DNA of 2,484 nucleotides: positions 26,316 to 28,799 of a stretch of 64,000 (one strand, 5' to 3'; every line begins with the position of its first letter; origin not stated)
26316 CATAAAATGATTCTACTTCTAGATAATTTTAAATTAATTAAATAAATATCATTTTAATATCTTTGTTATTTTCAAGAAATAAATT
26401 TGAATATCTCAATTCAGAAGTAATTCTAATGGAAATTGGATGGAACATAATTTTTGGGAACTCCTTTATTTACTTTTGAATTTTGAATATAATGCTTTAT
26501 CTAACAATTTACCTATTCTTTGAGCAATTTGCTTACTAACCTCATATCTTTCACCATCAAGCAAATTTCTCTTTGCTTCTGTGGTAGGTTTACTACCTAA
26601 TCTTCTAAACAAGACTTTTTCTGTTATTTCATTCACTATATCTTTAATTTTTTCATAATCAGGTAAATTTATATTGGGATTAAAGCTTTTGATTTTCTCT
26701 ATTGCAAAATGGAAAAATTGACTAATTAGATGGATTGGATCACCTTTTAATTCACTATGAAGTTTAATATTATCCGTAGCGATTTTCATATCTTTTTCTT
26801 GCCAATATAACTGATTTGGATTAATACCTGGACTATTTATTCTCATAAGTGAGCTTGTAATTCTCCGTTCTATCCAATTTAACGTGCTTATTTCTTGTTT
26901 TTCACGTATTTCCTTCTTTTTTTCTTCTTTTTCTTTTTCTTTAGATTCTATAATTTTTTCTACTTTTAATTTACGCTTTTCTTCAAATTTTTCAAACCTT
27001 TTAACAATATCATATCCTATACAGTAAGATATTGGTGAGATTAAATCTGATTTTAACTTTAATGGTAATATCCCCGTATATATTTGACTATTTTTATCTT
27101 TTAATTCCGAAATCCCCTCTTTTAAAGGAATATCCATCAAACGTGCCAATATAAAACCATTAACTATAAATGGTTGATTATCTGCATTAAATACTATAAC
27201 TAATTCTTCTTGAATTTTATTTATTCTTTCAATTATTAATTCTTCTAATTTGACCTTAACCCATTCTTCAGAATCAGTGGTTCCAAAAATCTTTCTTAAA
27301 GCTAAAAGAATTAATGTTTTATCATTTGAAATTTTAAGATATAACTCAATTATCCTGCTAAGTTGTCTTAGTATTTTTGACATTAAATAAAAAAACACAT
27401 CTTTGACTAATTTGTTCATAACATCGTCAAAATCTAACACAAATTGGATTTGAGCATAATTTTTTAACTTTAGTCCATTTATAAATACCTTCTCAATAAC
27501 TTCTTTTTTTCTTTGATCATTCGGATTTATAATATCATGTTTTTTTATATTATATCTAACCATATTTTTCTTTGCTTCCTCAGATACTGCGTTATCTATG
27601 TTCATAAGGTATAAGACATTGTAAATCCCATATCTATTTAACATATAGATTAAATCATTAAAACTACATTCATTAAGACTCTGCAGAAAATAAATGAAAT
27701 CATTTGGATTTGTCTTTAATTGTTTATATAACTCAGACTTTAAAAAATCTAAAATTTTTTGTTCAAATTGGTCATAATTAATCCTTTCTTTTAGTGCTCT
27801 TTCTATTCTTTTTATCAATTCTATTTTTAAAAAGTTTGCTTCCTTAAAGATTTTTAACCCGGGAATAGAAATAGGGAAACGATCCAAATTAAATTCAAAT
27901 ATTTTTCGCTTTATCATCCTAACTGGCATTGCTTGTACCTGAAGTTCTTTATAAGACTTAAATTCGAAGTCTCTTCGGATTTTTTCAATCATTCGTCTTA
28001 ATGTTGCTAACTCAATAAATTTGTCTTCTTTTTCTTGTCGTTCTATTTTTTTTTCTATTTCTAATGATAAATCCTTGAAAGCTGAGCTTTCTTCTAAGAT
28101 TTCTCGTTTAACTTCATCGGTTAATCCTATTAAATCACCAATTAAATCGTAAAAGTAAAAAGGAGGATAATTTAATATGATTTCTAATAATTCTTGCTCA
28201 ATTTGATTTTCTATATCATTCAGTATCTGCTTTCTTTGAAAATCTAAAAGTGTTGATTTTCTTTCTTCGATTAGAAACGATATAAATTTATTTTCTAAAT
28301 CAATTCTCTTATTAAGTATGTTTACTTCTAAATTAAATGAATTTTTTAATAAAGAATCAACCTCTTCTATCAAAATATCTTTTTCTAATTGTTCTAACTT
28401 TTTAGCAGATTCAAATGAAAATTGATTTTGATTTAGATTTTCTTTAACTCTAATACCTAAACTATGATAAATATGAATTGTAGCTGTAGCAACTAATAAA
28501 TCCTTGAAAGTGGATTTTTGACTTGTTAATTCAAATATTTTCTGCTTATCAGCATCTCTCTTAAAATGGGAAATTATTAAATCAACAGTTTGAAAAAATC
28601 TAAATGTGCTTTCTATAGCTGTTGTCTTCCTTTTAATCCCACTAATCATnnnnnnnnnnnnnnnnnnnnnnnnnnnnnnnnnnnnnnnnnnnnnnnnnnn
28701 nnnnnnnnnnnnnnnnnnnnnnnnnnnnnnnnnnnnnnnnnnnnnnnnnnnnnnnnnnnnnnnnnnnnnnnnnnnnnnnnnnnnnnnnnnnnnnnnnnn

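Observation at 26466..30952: Translationally coupled pair of giant orphan proteins, the first with a longin-like N-terminus: candidate heterodimeric GTPase-regulator-like complex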

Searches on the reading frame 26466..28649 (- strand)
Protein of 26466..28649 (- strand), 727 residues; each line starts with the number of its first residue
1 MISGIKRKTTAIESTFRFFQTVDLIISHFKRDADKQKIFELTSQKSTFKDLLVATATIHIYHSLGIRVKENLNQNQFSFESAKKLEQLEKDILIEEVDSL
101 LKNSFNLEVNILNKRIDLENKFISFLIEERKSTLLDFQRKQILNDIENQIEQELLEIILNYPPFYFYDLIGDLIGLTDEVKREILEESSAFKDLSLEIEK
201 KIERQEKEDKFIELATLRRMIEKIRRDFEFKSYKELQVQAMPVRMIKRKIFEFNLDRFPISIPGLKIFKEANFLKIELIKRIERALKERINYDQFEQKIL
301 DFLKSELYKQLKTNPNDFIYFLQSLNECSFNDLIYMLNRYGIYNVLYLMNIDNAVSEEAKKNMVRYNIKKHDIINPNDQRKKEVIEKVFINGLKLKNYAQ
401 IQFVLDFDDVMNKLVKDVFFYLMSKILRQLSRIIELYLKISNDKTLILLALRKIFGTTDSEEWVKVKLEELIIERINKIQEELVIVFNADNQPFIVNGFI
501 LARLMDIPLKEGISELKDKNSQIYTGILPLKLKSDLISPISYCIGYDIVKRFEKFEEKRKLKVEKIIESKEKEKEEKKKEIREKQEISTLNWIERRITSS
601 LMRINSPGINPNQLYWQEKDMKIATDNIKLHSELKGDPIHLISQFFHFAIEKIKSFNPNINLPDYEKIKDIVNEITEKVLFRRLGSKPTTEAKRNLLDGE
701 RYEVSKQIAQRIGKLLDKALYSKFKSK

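Call 6: search_protein_families(library=pfam, proteins=[window:26466-28649:-], max_evalue=1)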
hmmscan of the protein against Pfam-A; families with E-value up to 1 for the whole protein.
window:26466-28649:- (727 aa): 0 families

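Call 8: search_solved_structures(query=window:26466-28649:-, max_evalue=10)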
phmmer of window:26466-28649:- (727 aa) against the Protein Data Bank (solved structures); distinct sequences matched with E-value up to 10: 0.

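Call 10: find_homologous_proteins(query=window:26466-28649:-, max_evalue=0.001)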
Query window:26466-28649:- (727 aa): 357 proteins with E <= 0.001 among 8000 candidates; the best 120 are listed.
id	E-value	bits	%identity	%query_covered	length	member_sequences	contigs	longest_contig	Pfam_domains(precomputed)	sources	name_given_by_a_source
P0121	0.0e+0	1538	100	100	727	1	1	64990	-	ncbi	ncbi:MAG: hypothetical protein ACFFA6_00150 [Promethearchaeota archaeon]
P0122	0.0e+0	1324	84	100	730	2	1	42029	-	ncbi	-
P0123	0.0e+0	1320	84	100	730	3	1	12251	-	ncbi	-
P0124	0.0e+0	1309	83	100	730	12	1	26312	-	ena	-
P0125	0.0e+0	1291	83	100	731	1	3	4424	-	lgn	-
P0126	0.0e+0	1278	81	100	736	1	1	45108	-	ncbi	ncbi:MAG: hypothetical protein ACFE8L_00700 [Candidatus Hodarchaeota archaeon]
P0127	0.0e+0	1248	92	87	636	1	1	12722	-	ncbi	ncbi:MAG: hypothetical protein ACFE9T_10480, partial [Promethearchaeota archaeon]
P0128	0.0e+0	1129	66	100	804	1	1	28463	-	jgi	-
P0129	0.0e+0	1125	67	100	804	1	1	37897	-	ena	-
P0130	0.0e+0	1125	73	100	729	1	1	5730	-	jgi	-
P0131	0.0e+0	1124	66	100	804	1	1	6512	-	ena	-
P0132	0.0e+0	1119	66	100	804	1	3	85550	-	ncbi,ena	-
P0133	0.0e+0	1117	72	100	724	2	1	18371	-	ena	-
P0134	0.0e+0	1114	65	100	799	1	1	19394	-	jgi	-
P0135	0.0e+0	1113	72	100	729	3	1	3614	-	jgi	-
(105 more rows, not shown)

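Call 26: predict_structure(alignment_id=A2)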
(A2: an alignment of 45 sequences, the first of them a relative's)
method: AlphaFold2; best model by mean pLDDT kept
length: 727 residues; sequences in the alignment: 45
mean_pLDDT: 73.3   pTM: 0.62
mean pLDDT of the five models: 73.3, 70.3, 67.1, 62.8, 54.4
residues with pLDDT >= 90: 30; 70-90: 476; 50-70: 132; < 50: 89
segments of 3 or more residues with pLDDT < 50: 1-17, 68-73, 190-239, 255-257, 533-537, 582-588
pLDDT, mean of each block of 10 residues (from residue 1): 27 47 65 67 71 83 59 54 76 87 83 88 84 78 84 77 73 66 60 38 38 36 37 44 63 57 84 91 80 83 89 81 81 80 70 74 83 76 85 81 80 86 84 84 78 76 76 81 82 85 88 78 61 51 82 85 72 58 49 69 67 74 83 81 87 79 89 90 82 81 90 87 78
secondary structure, 60 per line:
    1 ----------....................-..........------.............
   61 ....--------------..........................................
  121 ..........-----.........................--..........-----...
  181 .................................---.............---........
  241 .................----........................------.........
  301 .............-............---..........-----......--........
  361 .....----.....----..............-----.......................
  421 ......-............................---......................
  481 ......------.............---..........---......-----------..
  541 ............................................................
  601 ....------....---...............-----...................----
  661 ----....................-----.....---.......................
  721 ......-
elements in order (helices of 4 or more, strands of 3 or more residues): H11-30 H32-41 H48-64 H79-130 H136-160 H163-172 H178-213 H217-229 H233-257 H262-285 H292-313 H315-326 H330-339 H345-350 H353-365 H370-374 H379-392 H398-426 H428-455 H459-486 H493-505 H509-518 H522-527 H539-604 H611-614 H618-632 H638-656 H665-684 H690-694 H698-726

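Call 30: fold_search(model_id=the predicted structure, library=pdb)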
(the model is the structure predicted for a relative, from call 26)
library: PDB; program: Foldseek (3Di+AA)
matches with E <= 10: 58; with E <= 0.001: 0
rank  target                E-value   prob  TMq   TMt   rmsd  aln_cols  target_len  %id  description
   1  6o3e_A                8.9e-02  0.13  0.08  0.10  33.5       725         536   10  mouse aE-catenin 82-883 (released 2019-11-13)
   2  6fuy                  2.3e-01  0.13  0.11  0.09  43.8       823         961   12  Crystal structure of human full-length vinculin-T12-A974K (residues 1-1066) (released 2018-03-14)
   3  1st6                  6.0e-01  0.08  0.11  0.08  44.0       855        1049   11  Crystal structure of a cytoskeletal protein (released 2004-08-03)
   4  1tr2_A                6.5e-01  0.15  0.15  0.12  36.1       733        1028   11  Crystal structure of human full-length vinculin (residues 1-1066) (released 2005-11-15)
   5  6nr7                  7.6e-01  0.13  0.14  0.11  36.2       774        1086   11  Rerefinement of chicken vinculin (released 2020-01-29)
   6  5oqo_A                7.9e-01  0.05  0.09  0.08  42.2       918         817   10  Crystal structure of the S. cerevisiae condensin Ycg1-Brn1 subcomplex bound to DNA (crystal form II) (released 2017-10-18)
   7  7n6g_1T               8.6e-01  0.07  0.11  0.09  88.3       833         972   10  C1 of central pair (released 2022-05-18)
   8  9nu4_A                9.7e-01  0.07  0.10  0.12  34.7       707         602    9  Structure of MurJ in complex with single gene lysis protein from phage M (released 2026-02-11)
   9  7tbi_A1               1.5e+00  0.03  0.08  0.06  41.4       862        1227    9  Composite structure of the S. cerevisiae nuclear pore complex (NPC) (released 2022-06-15)
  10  5h5m_B                1.7e+00  0.10  0.11  0.17  22.7       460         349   10  Crystal structure of HMP-1 M domain (released 2017-03-29)
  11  9hms_A                2.2e+00  0.03  0.08  0.07  34.9       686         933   10  Cryo-EM structure of human separase bound to SCC1 (310-550 aa) and SA2 (released 2025-09-03)
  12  8i4x_B                2.5e+00  0.02  0.08  0.05  100.9       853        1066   13  Cryo-EM structure of 5-subunit Smc5/6 (released 2024-06-26)
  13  7zjs_A                2.7e+00  0.03  0.09  0.08  40.1       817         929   10  Structural basis of centromeric cohesion protection by SGO1 (released 2023-04-26)
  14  3o0r_B                2.8e+00  0.03  0.08  0.11  38.1       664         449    8  Crystal structure of nitric oxide reductase from Pseudomonas aeruginosa in complex with antibody fragment (released 2010-12-29)
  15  7tbk_A5               3.1e+00  0.02  0.09  0.06  40.4       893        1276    8  Composite structure of the dilated human nuclear pore complex (NPC) symmetric core generated with a 37A in situ cryo- (released 2022-06-15)
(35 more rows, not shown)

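Call 34: search_solved_structures(query=A2, max_evalue=10)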
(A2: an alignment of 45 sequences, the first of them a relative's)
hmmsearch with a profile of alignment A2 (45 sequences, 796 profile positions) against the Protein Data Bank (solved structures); distinct sequences matched with E-value up to 10: 0.

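Call 60: search_protein_families(library=ncbifam, proteins=[window:26466-28649:-], max_evalue=0.1)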
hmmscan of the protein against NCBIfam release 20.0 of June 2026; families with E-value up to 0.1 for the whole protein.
window:26466-28649:- (727 aa): 0 families

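Call 94: search_solved_structures(query=A6, max_evalue=10)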
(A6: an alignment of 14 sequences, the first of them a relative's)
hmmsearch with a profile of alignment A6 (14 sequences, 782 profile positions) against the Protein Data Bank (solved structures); distinct sequences matched with E-value up to 10: 0.
